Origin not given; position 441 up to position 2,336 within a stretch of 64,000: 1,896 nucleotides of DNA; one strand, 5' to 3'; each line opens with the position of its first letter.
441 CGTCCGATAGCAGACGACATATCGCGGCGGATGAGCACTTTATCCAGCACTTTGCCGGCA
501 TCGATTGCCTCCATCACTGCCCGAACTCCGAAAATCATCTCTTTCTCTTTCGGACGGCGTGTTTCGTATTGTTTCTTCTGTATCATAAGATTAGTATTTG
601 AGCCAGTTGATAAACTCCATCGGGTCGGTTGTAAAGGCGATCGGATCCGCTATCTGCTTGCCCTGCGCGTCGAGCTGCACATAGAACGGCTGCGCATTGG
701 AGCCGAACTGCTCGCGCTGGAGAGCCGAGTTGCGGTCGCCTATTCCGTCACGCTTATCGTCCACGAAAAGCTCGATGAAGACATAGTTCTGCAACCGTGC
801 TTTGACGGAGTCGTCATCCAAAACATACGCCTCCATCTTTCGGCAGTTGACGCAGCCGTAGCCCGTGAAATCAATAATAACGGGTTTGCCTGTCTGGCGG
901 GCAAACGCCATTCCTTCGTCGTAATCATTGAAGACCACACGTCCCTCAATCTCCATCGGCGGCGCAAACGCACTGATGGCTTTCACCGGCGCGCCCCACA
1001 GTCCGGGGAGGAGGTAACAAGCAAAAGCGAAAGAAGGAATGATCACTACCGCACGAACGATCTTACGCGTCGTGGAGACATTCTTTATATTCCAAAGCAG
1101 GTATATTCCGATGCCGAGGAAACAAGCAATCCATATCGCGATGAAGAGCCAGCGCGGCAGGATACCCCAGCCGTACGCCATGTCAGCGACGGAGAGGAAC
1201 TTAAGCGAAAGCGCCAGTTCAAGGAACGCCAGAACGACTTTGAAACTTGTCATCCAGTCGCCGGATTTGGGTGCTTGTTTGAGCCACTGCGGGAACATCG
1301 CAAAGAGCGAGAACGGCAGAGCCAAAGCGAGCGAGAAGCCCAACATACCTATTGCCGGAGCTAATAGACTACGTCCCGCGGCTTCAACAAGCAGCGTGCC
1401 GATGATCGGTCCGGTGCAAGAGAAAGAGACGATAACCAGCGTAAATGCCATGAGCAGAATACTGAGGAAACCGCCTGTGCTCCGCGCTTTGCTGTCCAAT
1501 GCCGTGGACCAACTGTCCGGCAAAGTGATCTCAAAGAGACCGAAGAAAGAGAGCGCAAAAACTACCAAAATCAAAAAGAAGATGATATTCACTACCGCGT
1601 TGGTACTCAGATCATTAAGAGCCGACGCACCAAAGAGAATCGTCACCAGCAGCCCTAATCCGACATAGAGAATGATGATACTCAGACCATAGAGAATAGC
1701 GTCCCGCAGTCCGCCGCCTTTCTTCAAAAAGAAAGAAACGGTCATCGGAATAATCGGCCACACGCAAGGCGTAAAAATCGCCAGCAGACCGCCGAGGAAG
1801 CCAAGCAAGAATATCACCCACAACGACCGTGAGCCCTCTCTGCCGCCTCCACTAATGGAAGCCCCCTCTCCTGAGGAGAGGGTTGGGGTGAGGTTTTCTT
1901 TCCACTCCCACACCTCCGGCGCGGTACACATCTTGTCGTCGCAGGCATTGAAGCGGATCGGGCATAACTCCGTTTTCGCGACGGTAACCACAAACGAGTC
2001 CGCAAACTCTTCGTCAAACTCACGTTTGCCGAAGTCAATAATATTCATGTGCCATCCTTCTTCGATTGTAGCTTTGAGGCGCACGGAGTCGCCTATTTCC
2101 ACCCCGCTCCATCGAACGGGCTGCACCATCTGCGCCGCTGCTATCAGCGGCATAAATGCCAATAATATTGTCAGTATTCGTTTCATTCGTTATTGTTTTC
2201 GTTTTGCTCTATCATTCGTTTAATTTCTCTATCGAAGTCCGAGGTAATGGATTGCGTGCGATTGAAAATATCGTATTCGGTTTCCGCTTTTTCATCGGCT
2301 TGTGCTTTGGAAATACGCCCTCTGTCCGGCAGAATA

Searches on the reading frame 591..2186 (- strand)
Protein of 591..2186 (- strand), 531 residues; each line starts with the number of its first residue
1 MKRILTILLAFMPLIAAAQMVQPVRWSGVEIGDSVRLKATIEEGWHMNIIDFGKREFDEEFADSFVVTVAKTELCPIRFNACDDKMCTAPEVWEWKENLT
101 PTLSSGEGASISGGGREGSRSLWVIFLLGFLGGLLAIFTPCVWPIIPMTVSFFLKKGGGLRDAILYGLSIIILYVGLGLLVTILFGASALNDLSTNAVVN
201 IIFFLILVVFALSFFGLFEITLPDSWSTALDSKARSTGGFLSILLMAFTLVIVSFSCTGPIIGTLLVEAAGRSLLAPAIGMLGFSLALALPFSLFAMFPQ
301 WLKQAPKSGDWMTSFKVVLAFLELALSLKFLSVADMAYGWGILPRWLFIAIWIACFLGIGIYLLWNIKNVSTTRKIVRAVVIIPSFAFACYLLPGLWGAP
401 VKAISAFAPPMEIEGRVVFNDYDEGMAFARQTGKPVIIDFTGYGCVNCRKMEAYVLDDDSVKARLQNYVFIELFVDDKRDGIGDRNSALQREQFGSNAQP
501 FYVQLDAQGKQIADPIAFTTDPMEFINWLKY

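Call 13: search_protein_families(library=pfam, proteins=[window:591-2186:-])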
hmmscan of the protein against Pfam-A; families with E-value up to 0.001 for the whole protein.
window:591-2186:- (531 aa): 3 families
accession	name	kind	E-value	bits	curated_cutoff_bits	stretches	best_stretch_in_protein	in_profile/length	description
PF02683.22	DsbD_TM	-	3.4e-22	79.3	27.1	1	124-331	2-215/219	Cytochrome C biogenesis protein transmembrane domain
PF13899.12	Thioredoxin_7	-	6.8e-13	49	27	1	420-506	4-82/83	Thioredoxin-like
PF13098.12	Thioredoxin_2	-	3.3e-08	34.2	27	1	429-529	1-104/104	Thioredoxin-like domain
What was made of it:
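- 591..2186 (-): Host gene: DsbD-like thiol:disulfide interchange protein. Pfam PF02683, PF13899, PF13098 (call 13).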

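Call 44: find_related_loci(query=window:591-2186:-, collection=metagenome_contigs, flank=1500)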
Query window:591-2186:- (531 aa) in metagenome_contigs; peptide patterns used: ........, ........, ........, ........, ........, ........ (x = any residue, [..] = any of these).
258 stretches matched a pattern; 149 encode a relative of the query (tblastn E <= 1e-3); the best 80 are kept; 80 distinct loci.
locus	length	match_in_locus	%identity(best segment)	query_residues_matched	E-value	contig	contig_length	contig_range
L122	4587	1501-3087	88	1-531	0e+0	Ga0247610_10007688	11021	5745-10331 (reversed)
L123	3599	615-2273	84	1-531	0e+0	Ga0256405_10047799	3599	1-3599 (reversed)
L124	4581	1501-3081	87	1-531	0e+0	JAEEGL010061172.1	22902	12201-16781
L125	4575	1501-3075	86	1-529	0e+0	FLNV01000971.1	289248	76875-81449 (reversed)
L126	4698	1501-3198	79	1-531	0e+0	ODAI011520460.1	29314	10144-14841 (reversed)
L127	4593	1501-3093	83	1-531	0e+0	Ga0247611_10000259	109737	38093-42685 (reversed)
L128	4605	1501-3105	81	1-531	0e+0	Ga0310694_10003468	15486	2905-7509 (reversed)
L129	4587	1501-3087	80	1-531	0e+0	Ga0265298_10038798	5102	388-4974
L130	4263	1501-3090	83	1-531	0e+0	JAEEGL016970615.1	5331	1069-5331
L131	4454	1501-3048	81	1-531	0e+0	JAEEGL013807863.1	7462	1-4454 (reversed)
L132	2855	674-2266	82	1-531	0e+0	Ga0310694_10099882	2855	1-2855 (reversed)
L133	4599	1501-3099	83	1-531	0e+0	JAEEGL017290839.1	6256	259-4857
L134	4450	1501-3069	83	1-531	0e+0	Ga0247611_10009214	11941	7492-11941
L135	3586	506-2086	81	1-531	0e+0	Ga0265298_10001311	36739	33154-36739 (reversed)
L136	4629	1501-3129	80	1-531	0e+0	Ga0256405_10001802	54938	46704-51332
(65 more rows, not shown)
